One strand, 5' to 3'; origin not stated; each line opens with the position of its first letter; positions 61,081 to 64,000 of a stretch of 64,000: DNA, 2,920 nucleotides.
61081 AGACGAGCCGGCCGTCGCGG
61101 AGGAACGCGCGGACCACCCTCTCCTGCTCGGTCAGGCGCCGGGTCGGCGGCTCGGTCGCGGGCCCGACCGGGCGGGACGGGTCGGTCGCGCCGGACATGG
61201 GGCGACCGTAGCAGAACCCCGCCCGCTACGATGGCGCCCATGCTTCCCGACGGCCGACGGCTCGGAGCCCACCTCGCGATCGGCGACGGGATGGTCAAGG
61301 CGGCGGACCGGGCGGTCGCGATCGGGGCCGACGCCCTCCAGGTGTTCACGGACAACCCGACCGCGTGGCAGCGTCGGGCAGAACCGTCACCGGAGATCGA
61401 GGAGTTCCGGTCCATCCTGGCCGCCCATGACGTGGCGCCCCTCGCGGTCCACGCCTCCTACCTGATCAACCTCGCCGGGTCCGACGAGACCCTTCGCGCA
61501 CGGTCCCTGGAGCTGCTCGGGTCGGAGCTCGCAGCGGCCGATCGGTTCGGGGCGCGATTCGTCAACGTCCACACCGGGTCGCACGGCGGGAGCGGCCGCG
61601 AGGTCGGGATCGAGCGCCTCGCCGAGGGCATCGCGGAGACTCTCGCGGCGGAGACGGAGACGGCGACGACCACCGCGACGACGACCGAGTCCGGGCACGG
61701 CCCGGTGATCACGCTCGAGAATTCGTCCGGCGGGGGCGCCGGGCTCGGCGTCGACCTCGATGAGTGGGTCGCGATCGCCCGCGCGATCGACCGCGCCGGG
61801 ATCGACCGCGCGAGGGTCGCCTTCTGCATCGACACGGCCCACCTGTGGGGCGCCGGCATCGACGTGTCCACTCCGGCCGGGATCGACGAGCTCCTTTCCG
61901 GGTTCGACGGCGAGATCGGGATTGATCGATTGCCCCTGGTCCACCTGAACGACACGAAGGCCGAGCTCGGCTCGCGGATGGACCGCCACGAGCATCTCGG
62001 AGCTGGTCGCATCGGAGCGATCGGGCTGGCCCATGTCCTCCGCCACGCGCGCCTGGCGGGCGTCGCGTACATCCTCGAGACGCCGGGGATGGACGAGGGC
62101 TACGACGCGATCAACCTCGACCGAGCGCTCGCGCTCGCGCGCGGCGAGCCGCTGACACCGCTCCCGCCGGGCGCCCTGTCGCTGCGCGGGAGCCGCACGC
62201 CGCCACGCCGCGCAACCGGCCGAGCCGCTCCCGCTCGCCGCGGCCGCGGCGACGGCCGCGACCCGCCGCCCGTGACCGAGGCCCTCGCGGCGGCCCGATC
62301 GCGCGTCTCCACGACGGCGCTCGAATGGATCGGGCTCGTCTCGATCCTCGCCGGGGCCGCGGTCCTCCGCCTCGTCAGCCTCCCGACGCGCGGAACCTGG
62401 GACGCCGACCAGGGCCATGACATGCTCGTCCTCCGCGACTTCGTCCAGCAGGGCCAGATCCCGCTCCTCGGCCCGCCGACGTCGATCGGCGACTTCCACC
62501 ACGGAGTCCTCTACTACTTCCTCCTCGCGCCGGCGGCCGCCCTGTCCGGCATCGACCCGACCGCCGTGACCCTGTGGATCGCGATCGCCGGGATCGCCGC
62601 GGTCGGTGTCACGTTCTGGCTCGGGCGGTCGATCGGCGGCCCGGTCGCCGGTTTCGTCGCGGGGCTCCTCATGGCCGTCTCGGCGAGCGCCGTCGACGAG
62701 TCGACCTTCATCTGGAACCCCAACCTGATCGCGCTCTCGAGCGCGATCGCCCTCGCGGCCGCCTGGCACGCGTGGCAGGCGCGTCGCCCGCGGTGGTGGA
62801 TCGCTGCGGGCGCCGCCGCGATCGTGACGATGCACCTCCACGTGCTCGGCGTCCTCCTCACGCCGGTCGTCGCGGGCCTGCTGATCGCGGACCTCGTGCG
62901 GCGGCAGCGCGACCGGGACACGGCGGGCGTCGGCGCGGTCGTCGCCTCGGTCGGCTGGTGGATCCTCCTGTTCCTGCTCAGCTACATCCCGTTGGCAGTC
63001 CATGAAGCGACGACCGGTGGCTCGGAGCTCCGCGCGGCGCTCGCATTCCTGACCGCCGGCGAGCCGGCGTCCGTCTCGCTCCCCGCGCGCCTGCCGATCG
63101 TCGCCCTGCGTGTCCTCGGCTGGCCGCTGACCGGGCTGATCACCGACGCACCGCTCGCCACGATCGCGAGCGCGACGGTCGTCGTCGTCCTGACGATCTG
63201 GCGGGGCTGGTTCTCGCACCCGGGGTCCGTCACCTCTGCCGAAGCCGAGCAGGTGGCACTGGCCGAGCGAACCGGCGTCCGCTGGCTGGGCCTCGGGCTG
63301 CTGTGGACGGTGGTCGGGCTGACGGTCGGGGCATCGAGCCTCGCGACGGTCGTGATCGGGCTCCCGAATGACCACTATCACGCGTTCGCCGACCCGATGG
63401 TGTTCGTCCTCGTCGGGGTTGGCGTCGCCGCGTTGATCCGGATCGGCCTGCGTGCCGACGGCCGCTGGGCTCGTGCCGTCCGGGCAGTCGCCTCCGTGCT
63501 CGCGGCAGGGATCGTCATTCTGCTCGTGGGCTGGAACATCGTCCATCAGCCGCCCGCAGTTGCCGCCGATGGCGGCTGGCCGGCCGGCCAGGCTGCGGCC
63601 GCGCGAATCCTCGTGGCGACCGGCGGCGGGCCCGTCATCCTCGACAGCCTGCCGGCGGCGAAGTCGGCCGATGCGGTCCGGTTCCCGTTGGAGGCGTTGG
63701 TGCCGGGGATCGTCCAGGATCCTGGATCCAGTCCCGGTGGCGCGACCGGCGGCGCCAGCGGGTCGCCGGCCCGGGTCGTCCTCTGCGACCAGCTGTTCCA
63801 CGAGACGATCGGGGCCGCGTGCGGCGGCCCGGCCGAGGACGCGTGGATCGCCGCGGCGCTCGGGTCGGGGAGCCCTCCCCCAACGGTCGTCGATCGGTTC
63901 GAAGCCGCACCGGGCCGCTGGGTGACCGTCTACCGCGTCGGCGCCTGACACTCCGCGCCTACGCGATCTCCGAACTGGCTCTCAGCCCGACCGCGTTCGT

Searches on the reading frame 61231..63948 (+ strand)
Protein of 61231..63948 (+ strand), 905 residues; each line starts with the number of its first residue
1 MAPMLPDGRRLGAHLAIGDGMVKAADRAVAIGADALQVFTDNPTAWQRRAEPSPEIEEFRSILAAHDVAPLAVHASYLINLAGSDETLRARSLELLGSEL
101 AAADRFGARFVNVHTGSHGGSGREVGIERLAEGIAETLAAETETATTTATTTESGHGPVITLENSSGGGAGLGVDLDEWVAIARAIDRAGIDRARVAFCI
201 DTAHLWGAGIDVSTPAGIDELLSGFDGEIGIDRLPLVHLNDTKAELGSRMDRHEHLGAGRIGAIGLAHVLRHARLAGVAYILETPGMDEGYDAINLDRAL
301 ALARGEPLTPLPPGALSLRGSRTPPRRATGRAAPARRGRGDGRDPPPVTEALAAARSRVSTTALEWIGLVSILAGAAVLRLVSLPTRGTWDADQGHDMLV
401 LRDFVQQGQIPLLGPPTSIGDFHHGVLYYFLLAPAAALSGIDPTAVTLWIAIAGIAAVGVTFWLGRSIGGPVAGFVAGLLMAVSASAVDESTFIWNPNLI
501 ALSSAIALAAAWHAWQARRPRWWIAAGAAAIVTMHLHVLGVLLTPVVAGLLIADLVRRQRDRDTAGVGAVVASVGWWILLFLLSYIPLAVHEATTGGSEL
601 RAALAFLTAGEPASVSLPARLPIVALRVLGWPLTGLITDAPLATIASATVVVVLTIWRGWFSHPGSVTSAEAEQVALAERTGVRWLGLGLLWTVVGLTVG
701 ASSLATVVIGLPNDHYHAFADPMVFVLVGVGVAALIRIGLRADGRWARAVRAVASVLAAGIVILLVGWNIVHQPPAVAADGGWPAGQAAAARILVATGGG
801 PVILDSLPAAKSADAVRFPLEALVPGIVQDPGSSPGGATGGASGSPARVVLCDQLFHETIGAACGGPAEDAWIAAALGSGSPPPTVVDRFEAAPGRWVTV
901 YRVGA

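Call 11: search_protein_families(library=pfam, proteins=[window:61231-63948:+], max_evalue=0.01)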
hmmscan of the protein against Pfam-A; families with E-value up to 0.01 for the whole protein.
window:61231-63948:+ (905 aa): 2 families
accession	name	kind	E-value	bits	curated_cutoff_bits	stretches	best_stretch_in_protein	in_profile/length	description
PF01261.30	AP_endonuc_2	-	1.4e-39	136.7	31.1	1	26-288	2-233/249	Xylose isomerase-like TIM barrel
PF13231.12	PMT_2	-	3.7e-06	27.7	26.1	1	424-559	2-137/160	Dolichyl-phosphate-mannose-protein mannosyltransferase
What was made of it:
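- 62272..63948 (+): Distal PMT_2-like GT-C, in the same ORF as an upstream endonuclease IV domain (61231 to about 62150). Pfam PMT_2 scores 27.7 bits (call 11).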

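Call 72: search_protein_families(library=ncbifam, proteins=[window:61231-63948:+], max_evalue=0.00001)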
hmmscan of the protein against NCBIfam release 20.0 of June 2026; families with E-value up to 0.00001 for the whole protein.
window:61231-63948:+ (905 aa): 5 families
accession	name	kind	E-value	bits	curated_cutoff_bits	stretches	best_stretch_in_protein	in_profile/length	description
TIGR00587.1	nfo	subfamily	1.6e-56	191.6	129.65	1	10-291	2-269/279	deoxyribonuclease IV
NF002197.0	PRK01060.1-2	equivalog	1.2e-51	175.6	376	1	7-291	8-277/289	deoxyribonuclease IV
NF002199.0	PRK01060.1-4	equivalog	9.5e-47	159.4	315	1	10-295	3-273/282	deoxyribonuclease IV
NF002196.0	PRK01060.1-1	equivalog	2e-42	145.5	333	1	11-289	4-265/297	deoxyribonuclease IV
NF002198.0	PRK01060.1-3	equivalog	2.1e-29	102.9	244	1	10-292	4-244/253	deoxyribonuclease IV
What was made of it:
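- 62272..63948 (+): The Nfo model TIGR00587 scores 191 bits (call 72).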
